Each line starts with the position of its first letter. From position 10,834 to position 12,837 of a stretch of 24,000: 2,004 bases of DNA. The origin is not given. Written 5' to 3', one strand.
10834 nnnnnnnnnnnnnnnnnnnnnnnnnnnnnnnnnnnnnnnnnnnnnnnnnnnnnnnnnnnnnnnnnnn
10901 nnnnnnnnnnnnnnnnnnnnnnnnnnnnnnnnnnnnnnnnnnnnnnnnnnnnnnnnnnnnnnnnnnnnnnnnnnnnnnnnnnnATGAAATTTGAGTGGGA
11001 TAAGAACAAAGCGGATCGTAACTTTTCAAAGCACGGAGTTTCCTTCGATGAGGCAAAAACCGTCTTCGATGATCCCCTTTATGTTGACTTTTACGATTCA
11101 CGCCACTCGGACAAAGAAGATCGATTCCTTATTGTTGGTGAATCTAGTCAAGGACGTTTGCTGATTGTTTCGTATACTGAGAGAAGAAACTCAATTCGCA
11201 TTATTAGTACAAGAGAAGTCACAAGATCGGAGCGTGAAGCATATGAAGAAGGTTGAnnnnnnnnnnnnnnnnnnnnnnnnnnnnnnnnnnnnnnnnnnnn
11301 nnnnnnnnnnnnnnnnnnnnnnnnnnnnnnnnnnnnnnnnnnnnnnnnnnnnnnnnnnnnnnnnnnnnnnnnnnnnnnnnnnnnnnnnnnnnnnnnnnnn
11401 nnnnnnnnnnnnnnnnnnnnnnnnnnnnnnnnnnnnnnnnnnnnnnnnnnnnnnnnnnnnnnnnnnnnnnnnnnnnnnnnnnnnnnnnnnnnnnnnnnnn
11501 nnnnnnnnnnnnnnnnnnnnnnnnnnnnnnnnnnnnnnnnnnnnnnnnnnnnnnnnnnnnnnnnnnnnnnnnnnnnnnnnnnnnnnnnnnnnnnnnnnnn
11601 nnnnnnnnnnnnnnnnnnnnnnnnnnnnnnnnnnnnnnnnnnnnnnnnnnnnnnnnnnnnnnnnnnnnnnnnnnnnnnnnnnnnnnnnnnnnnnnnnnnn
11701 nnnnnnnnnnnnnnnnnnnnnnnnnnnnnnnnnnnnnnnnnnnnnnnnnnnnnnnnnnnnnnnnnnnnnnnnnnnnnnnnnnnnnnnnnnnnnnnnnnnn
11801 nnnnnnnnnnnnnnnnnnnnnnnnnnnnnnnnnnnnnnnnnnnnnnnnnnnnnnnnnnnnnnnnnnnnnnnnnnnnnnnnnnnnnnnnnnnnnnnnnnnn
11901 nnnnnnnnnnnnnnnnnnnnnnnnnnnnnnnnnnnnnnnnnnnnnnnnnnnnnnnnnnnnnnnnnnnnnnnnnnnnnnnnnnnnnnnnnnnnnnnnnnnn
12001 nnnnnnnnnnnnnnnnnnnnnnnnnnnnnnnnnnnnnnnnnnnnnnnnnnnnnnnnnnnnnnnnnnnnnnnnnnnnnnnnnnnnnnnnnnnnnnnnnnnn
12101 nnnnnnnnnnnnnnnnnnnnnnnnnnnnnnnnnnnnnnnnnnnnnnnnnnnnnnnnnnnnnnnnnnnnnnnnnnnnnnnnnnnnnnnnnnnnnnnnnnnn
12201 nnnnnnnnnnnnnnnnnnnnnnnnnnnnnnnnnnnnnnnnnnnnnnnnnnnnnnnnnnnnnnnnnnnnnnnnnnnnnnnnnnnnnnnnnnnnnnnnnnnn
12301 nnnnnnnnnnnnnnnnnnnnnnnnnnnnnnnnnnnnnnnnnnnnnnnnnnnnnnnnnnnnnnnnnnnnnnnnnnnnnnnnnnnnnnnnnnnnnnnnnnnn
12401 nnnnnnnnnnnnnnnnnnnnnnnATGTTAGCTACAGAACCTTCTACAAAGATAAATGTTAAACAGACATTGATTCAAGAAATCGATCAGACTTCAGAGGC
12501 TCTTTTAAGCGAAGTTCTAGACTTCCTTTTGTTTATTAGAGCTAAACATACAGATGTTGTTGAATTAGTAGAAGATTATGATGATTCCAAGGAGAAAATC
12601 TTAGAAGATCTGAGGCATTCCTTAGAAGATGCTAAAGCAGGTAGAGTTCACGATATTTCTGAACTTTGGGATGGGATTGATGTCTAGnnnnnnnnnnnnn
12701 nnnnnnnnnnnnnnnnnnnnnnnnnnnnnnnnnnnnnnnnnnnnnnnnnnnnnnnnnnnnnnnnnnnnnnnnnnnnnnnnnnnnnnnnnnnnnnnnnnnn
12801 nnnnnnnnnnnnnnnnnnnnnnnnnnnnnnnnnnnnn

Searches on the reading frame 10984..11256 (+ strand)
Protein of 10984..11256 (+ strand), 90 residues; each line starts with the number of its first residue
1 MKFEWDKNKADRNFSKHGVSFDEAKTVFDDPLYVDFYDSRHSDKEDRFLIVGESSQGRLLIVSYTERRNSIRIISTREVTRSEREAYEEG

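Call 31: search_protein_families(library=pfam, proteins=[window:10984-11256:+], max_evalue=0.01)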
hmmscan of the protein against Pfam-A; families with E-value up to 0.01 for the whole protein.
window:10984-11256:+ (90 aa): 1 family
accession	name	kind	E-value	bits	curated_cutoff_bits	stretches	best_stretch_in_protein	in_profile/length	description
PF04365.19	BrnT_toxin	-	9.4e-29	100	34.5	1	5-83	1-77/77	Ribonuclease toxin, BrnT, of type II toxin-antitoxin system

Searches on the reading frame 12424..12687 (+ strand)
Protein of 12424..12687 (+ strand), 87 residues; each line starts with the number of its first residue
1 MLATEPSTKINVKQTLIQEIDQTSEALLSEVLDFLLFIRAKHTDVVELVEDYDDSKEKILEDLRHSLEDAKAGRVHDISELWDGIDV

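Call 31: search_protein_families(library=pfam, proteins=[window:12424-12687:+], max_evalue=0.01)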
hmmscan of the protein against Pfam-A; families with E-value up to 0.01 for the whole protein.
window:12424-12687:+ (87 aa): 1 family
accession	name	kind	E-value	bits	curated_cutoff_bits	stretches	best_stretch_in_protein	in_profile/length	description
PF10047.15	DUF2281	-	0.0025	18.8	26.5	1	15-51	1-29/64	Protein of unknown function (DUF2281)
